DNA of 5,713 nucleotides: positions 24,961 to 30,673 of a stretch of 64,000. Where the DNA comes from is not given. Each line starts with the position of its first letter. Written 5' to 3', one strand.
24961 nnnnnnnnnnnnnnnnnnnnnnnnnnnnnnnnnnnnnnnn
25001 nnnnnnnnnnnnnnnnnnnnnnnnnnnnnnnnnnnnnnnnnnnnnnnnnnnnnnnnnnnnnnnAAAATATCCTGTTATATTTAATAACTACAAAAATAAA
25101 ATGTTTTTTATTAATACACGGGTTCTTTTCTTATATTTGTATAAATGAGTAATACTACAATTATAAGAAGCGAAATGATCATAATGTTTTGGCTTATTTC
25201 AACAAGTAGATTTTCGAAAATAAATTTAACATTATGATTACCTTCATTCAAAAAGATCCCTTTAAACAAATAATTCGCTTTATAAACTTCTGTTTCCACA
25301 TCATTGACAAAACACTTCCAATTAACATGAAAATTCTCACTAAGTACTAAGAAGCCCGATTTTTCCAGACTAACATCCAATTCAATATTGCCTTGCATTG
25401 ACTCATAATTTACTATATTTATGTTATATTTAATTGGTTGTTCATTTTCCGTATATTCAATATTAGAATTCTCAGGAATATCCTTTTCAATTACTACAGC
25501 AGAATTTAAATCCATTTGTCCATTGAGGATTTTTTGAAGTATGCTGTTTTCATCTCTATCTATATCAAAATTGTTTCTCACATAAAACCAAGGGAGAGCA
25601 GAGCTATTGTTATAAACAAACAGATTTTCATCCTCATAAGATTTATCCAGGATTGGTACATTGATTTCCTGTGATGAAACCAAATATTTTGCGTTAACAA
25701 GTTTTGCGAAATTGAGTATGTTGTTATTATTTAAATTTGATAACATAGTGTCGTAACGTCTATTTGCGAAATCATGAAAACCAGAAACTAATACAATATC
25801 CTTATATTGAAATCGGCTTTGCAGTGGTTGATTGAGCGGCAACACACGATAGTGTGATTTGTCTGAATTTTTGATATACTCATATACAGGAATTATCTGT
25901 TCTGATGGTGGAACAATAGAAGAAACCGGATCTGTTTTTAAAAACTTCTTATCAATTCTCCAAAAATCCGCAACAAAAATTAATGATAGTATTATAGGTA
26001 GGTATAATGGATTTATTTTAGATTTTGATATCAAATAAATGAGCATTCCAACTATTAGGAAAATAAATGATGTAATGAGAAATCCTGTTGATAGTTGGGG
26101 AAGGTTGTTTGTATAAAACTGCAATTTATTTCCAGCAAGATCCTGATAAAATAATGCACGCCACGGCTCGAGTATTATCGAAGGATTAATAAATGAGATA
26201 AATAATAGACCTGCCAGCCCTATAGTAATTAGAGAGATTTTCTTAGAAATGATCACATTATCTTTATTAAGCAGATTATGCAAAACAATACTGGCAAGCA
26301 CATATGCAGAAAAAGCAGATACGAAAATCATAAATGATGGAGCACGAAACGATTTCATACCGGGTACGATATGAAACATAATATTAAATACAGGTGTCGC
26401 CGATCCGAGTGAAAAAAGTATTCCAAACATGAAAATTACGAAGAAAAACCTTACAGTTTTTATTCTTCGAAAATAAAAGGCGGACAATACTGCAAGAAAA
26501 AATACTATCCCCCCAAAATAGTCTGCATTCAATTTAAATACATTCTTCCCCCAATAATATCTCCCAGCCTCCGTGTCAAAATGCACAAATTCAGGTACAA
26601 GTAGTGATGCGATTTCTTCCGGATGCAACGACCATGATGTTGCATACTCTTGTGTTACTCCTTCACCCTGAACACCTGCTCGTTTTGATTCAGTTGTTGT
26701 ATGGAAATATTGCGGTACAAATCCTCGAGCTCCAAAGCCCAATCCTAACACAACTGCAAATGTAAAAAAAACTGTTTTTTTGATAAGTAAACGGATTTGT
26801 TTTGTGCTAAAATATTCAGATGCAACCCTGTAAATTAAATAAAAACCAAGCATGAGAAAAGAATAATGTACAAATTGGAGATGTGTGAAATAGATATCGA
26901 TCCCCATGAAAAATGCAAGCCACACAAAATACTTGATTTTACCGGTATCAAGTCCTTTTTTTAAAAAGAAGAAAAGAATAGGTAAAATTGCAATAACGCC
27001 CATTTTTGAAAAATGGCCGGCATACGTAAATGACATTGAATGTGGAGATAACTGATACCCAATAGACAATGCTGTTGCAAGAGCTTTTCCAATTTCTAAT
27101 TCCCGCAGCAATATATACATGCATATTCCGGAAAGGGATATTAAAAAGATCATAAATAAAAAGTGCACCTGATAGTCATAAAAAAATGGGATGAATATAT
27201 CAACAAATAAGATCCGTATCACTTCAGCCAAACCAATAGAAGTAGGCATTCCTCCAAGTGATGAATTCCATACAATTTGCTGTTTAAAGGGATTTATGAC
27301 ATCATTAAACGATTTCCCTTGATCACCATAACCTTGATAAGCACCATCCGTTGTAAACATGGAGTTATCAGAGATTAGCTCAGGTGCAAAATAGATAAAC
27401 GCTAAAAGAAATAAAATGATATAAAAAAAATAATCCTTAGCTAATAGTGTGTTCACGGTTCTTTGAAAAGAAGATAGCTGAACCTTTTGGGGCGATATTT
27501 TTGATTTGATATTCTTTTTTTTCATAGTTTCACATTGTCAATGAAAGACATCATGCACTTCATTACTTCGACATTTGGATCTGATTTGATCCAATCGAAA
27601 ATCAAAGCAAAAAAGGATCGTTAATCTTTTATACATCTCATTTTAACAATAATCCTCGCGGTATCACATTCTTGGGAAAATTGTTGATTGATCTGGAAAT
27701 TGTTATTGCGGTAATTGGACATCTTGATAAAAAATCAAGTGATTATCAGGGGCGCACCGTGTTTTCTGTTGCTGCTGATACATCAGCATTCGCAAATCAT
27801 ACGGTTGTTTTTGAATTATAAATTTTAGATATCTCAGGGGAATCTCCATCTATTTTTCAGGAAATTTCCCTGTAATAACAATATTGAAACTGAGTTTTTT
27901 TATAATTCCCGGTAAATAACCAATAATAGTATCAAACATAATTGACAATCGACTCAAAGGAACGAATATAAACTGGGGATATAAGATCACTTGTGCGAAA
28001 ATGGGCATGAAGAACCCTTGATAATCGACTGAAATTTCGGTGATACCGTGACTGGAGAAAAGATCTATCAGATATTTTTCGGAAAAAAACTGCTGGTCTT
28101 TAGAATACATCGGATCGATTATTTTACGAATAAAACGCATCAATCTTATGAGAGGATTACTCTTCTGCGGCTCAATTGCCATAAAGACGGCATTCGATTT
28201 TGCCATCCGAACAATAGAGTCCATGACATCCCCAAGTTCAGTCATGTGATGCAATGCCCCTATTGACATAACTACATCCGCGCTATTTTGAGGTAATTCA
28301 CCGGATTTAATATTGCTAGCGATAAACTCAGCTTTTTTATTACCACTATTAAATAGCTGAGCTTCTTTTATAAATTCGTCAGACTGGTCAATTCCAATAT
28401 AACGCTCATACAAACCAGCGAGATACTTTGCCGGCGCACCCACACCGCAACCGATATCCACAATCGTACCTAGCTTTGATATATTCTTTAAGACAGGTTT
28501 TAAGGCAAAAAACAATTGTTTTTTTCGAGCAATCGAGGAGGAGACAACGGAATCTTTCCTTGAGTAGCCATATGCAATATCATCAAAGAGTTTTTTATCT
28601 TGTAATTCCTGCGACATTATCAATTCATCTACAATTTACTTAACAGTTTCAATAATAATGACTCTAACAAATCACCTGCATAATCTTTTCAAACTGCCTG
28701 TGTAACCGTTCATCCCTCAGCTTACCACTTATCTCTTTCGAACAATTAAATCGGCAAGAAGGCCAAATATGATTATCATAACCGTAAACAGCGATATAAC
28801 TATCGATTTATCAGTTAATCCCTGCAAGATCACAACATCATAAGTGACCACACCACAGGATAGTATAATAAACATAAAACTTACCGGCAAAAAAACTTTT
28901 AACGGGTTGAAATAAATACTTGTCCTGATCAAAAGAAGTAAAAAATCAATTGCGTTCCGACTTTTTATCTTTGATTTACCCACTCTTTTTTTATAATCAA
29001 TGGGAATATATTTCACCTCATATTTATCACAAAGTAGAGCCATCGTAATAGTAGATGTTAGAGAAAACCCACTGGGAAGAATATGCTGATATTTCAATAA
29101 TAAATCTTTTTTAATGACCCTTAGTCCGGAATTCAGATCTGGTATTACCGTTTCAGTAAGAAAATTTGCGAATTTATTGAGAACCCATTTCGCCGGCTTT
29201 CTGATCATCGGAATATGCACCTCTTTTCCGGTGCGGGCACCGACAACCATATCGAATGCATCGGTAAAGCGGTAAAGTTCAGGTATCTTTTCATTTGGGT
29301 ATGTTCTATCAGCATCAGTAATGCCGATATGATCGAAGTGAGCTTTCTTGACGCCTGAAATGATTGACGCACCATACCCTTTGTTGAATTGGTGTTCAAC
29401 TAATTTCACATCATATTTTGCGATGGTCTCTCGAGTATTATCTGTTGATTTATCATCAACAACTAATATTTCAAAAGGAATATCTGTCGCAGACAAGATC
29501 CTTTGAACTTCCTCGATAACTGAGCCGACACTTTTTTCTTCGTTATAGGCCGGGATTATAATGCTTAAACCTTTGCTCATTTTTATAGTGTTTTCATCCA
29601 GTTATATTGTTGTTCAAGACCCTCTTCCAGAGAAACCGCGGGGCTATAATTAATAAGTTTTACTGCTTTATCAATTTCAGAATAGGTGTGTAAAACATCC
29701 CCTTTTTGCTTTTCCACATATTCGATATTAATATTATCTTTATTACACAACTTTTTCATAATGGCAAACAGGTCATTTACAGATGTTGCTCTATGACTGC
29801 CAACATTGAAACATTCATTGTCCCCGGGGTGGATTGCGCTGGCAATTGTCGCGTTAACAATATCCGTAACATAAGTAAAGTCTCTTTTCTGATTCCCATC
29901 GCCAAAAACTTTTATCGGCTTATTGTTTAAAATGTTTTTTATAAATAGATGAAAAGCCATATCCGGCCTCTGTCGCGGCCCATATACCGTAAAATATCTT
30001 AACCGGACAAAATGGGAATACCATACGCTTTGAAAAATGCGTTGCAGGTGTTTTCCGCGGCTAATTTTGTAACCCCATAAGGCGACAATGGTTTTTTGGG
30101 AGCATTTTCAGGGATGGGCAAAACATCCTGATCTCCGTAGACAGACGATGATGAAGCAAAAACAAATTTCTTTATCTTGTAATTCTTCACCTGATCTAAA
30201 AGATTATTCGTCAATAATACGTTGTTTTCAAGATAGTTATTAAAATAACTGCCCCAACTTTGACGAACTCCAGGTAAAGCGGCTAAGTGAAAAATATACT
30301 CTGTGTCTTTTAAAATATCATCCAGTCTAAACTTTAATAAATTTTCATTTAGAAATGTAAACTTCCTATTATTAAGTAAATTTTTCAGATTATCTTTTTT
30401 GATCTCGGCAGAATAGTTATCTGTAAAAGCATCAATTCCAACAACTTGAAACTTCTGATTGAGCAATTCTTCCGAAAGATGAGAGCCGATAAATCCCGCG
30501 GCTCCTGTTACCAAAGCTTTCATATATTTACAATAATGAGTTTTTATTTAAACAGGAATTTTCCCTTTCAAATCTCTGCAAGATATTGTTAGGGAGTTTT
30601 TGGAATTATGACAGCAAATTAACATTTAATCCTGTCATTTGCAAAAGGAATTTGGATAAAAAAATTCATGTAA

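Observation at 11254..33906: A ~22-kb low-GC island encodes a polyprenyl-phosphate-sugar based extracytoplasmic glycosylation system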

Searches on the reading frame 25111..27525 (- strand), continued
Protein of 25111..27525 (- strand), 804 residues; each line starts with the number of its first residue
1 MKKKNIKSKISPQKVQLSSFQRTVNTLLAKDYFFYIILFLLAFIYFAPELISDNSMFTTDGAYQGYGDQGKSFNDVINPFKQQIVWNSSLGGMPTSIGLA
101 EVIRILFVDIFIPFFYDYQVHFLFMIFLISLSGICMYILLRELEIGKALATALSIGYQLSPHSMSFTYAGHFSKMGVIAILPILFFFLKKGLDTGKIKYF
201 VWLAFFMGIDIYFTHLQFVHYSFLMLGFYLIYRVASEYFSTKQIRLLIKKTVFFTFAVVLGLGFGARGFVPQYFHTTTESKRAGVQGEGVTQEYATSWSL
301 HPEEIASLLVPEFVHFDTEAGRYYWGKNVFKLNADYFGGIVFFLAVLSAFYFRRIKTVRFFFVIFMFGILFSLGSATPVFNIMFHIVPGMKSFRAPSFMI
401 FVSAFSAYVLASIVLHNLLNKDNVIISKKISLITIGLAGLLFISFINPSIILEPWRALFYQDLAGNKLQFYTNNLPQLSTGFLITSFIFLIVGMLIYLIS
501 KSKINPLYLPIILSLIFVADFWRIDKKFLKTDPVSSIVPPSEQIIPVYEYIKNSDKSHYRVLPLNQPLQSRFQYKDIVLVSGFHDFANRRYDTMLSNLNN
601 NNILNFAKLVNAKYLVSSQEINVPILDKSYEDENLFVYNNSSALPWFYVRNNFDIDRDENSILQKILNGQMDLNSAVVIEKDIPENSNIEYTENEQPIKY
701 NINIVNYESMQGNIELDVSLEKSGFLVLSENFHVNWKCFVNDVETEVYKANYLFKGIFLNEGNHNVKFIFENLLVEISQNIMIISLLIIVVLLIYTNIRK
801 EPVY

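Call 77: predict_structure(alignment_id=A1)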
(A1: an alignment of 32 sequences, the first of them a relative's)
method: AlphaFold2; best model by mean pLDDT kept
length: 804 residues; sequences in the alignment: 32
mean_pLDDT: 87.7   pTM: 0.87
mean pLDDT of the five models: 87.7, 86.7, 86.2, 85.4, 85.2
residues with pLDDT >= 90: 479; 70-90: 249; 50-70: 56; < 50: 20
segments of 3 or more residues with pLDDT < 50: 1-17, 802-804
pLDDT, mean of each block of 10 residues (from residue 1): 42 49 59 88 93 85 78 71 83 84 88 90 94 97 94 96 79 92 98 94 97 92 96 94 91 97 94 86 65 84 92 79 79 82 96 94 97 90 87 85 97 92 85 96 93 87 78 89 96 95 92 95 82 70 87 93 90 88 86 90 93 95 92 94 94 90 93 91 76 66 92 95 93 95 95 95 96 91 96 85 42
secondary structure, 60 per line:
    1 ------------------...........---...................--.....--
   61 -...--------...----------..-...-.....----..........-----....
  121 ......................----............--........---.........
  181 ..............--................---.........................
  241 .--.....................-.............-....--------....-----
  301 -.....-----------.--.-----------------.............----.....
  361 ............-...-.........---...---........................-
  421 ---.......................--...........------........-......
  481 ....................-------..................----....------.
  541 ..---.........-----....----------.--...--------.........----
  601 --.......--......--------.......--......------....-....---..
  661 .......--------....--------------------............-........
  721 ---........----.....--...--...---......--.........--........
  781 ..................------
elements in order (helices of 4 or more, strands of 3 or more residues): H19-29 H33-51 E54-58 E62-64 H102-111 H117-142 H147-158 H161-168 H172-194 H197-212 H216-241 H244-264 H266-278 H292-295 H302-306 H339-351 H356-372 H378-386 H396-419 H424-446 H449-459 H466-473 H475-500 H508-525 E530-533 H546-554 E560-563 E577-579 H589-596 H603-609 E612-617 E626-632 E635-640 E647-650 E652-655 H659-667 E676-679 E700-708 E713-720 E724-731 E736-740 E743-745 E748-750 E754-759 E762-770 H773-798

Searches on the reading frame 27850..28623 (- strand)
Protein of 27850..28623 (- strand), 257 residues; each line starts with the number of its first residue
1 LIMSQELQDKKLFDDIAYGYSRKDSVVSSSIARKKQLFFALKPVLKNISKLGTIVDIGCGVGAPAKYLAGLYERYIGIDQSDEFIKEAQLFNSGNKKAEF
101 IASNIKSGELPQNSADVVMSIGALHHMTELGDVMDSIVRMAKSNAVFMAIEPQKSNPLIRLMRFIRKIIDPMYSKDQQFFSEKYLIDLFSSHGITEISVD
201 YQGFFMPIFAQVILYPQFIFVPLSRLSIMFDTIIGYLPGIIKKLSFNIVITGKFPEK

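Call 5: search_protein_families(library=pfam, proteins=[window:27850-28623:-], max_evalue=0.01)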
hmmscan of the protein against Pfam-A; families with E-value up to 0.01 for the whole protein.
window:27850-28623:- (257 aa): 8 families
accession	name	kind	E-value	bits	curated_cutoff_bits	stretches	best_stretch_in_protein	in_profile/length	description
PF08241.18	Methyltransf_11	-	2e-17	64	21.2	1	55-148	1-94/95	Methyltransferase domain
PF13649.12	Methyltransf_25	-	9.6e-14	52.3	27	1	54-143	1-95/97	Methyltransferase domain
PF13847.12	Methyltransf_31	-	2.5e-13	50.4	27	1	50-159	3-119/145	Methyltransferase domain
PF08242.18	Methyltransf_12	-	1.6e-12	48.4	30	1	55-147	1-98/98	Methyltransferase domain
PF13489.12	Methyltransf_23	-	3.6e-10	40.3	27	1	41-195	13-160/164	Methyltransferase domain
PF01209.24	Ubie_methyltran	-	5.9e-06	26.2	20.1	1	5-154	5-156/233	ubiE/COQ5 methyltransferase family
PF05175.20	MTS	-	0.003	17.7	23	1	45-142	27-127/170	Methyltransferase small domain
PF13679.12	Methyltransf_32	-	0.0061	17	27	0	42-134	14-118/143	Methyltransferase domain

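Call 30: search_protein_families(library=ncbifam, proteins=[window:27850-28623:-], max_evalue=0.001)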
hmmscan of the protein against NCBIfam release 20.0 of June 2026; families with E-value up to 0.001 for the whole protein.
window:27850-28623:- (257 aa): 17 families
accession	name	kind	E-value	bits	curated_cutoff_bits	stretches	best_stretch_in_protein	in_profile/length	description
TIGR01983.1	UbiG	equivalog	3.1e-10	39.8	102.95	1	46-147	46-149/228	bifunctional 2-polyprenyl-6-hydroxyphenol methylase/3-demethylubiquinol 3-O-methyltransferase UbiG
NF001244.0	PRK00216.1-5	equivalog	4.4e-09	36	216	1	10-156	11-160/236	bifunctional demethylmenaquinone methyltransferase/2-methoxy-6-polyprenyl-1,4-benzoquinol methylase UbiE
TIGR02072.1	BioC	equivalog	5.1e-09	36.3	184.95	1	43-196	25-173/244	malonyl-ACP O-methyltransferase BioC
NF045667.1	MTase_DVU1556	equivalog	4.2e-08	32.9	155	1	50-147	22-117/213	DVU_1556 family methyltransferase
NF041537.1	ArsM_AhpD_UU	exception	2e-07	30.1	510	1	47-148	73-179/345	arsenite methyltransferase/AhpD domain selenoprotein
NF002463.0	PRK01683.1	equivalog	5.4e-07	29.5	297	1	49-152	30-131/258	trans-aconitate 2-methyltransferase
NF004452.0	PRK05785.1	equivalog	7.5e-07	28.8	207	1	10-156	12-152/228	hypothetical protein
TIGR01934.1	MenG_MenH_UbiE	subfamily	1.5e-06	27.6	158.35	1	11-156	3-148/223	ubiquinone/menaquinone biosynthesis methyltransferase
NF041536.1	ArsM_DUF2284_UU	exception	3.9e-06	25.5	575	1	46-150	72-181/459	arsenite methyltransferase/DUF2284 domain selenoprotein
NF043040.1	corrin_prot_MT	hypoth_equivalog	2.1e-05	24.1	180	1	48-137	38-135/216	corrinoid protein-associated methyltransferase CpaM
NF010703.0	PRK14103.1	equivalog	2.4e-05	23.9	320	1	52-162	31-138/256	trans-aconitate 2-methyltransferase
NF047649.1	MTase_UXPK_star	exception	4.2e-05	22.7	460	1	50-148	77-180/283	methyltransferase/UXPK-star double selenoprotein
TIGR02021.1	BchM-ChlM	equivalog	7.2e-05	22.3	158.9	1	50-153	54-158/218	magnesium protoporphyrin IX methyltransferase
TIGR04345.1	ovoA_Cterm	equivalog_domain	0.00011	21.8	170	1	43-97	35-88/242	putative 4-mercaptohistidine N1-methyltransferase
NF040539.1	AST_met_ArsM_2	exception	0.00025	21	240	1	51-149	57-163/262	putative arsinothricin biosynthesis methyltransferase ArsM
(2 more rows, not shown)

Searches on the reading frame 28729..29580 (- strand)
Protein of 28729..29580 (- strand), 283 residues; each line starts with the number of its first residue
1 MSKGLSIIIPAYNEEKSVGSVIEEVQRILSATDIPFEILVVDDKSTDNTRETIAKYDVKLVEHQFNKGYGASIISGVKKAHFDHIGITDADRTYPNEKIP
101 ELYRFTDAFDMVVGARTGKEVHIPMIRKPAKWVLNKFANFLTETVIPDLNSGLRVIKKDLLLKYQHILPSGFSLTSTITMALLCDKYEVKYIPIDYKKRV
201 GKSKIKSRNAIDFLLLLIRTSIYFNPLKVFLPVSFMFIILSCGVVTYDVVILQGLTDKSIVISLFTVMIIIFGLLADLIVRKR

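Call 5: search_protein_families(library=pfam, proteins=[window:28729-29580:-], max_evalue=0.01)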
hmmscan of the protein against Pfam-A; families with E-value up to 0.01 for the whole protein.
window:28729-29580:- (283 aa): 3 families
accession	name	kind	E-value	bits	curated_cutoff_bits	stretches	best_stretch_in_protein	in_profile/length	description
PF00535.33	Glycos_transf_2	-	8.3e-26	91.3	23.3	1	6-161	1-164/168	Glycosyl transferase family 2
PF13641.12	Glyco_tranf_2_3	-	1e-05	26.1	27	1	5-105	3-110/230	Glycosyltransferase like family 2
PF10111.15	Glyco_tranf_2_2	-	0.00062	19.8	27.3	1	6-96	1-96/276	Glycosyltransferase like family 2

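Call 30: search_protein_families(library=ncbifam, proteins=[window:28729-29580:-], max_evalue=0.001)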
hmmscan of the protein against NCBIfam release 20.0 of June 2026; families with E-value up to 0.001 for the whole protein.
window:28729-29580:- (283 aa): 14 families
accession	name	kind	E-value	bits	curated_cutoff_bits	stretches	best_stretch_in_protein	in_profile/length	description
TIGR04182.1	glyco_TIGR04182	equivalog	3.4e-28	98.9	325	1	6-281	3-284/293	S-layer glycoprotein N-glycosyltransferase AglJ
NF041391.1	DPhHxTase_Halo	equivalog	1.2e-23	83.2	375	1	11-205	3-192/213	dolichyl-phosphate hexose transferase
NF007986.1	PRK10714.1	equivalog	4.9e-16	58.6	529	1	4-270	7-277/316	undecaprenyl-phosphate 4-deoxy-4-formamido-L-arabinose transferase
NF058614.1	PPMAGASynPpgS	equivalog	2.7e-15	56.4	370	1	7-195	4-195/226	polyprenyl-phospho-N-acetylgalactosaminyl synthase PpgS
NF047588.1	GlcsyltransPgfSStrep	equivalog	6e-15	55.2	500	1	5-272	3-272/308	glycosyltransferase PgfS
TIGR04283.1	glyco_like_mftF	equivalog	4.5e-12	46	182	1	5-105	1-96/221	TIGR04283 family arsenosugar biosynthesis glycosyltransferase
NF038302.1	EPS_HpsE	equivalog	2.3e-11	43.2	300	1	5-118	3-122/307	hormogonium polysaccharide biosynthesis glycosyltransferase HpsE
NF010496.0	PRK13915.1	equivalog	4e-10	39.3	262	1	4-61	32-89/307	glucosyl-3-phosphoglycerate synthase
TIGR03937.1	PgaC_IcaA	equivalog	7.7e-10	38.3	422.3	1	4-93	46-137/407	poly-beta-1,6-N-acetyl-D-glucosamine synthase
NF007482.0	PRK10073.1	equivalog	2.8e-09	36.4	423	1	3-95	6-99/334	glycosyltransferase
NF041875.1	EPS_EpsD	equivalog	1e-08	35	370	1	5-96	1-94/325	exopolysaccharide biosynthesis glycosyltransferase EpsD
NF047683.1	TeichurnBiosyTuaG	equivalog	1.3e-08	34.8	400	1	5-106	8-111/252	teichuronic acid biosynthesis protein TuaG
TIGR03965.1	mycofact_glyco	equivalog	6.5e-06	25.3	280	1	5-91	76-164/467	mycofactocin biosynthesis glycosyltransferase MftF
NF053739.1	GlytfEpsEBac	equivalog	7.8e-05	21.8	450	1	5-107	3-108/265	glycosyltransferase EpsE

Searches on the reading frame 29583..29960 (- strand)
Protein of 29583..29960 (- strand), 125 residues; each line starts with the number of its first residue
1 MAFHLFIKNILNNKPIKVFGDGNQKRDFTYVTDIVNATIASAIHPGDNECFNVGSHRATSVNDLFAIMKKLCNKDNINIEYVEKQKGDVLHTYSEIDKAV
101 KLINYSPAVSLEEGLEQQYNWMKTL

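Call 6: search_protein_families(library=pfam, proteins=[window:29583-29960:-], max_evalue=0.01)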
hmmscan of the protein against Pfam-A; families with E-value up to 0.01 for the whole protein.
window:29583-29960:- (125 aa): 2 families
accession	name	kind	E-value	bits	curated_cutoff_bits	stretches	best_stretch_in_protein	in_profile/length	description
PF01370.27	Epimerase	-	5.8e-10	39.4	20.9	1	5-54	188-240/240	NAD dependent epimerase/dehydratase family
PF16363.11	GDP_Man_Dehyd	-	6e-09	36.2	27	1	6-117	200-331/332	GDP-mannose 4,6 dehydratase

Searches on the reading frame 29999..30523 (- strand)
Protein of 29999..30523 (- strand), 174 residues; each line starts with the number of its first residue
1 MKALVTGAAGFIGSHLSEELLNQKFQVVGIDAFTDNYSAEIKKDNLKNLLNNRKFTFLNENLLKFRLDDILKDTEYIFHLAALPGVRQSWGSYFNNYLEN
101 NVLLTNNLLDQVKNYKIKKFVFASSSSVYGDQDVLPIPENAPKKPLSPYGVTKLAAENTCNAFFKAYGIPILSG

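Call 6: search_protein_families(library=pfam, proteins=[window:29999-30523:-], max_evalue=0.01)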
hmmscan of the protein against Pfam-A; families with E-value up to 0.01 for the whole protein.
window:29999-30523:- (174 aa): 9 families
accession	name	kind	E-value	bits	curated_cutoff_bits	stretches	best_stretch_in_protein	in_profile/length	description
PF01370.27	Epimerase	-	1.5e-35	123.2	20.9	1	3-173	1-166/240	NAD dependent epimerase/dehydratase family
PF16363.11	GDP_Man_Dehyd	-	2e-35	123.3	27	1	4-173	1-177/332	GDP-mannose 4,6 dehydratase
PF01073.25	3Beta_HSD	-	2.9e-13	49.9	22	1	4-159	1-156/280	3-beta hydroxysteroid dehydrogenase/isomerase family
PF02719.21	Polysacc_synt_2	-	8.8e-12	45.2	20.2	1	4-161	2-150/293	Polysaccharide biosynthesis protein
PF07993.18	NAD_binding_4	-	9.9e-10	38.4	20.1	1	5-171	1-199/258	Male sterility protein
PF04321.23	RmlD_sub_bind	-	7.2e-08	32.3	27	1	1-162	1-138/287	RmlD substrate binding domain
PF13460.12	NAD_binding_10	-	3.9e-06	27.3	27.2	1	7-158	1-129/184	NAD(P)H-binding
PF05368.20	NmrA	-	0.0017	18.5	27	1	4-125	6-107/298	NmrA-like family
PF00056.29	Ldh_1_N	-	0.0023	18.4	27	1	1-121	1-114/141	lactate/malate dehydrogenase, NAD binding domain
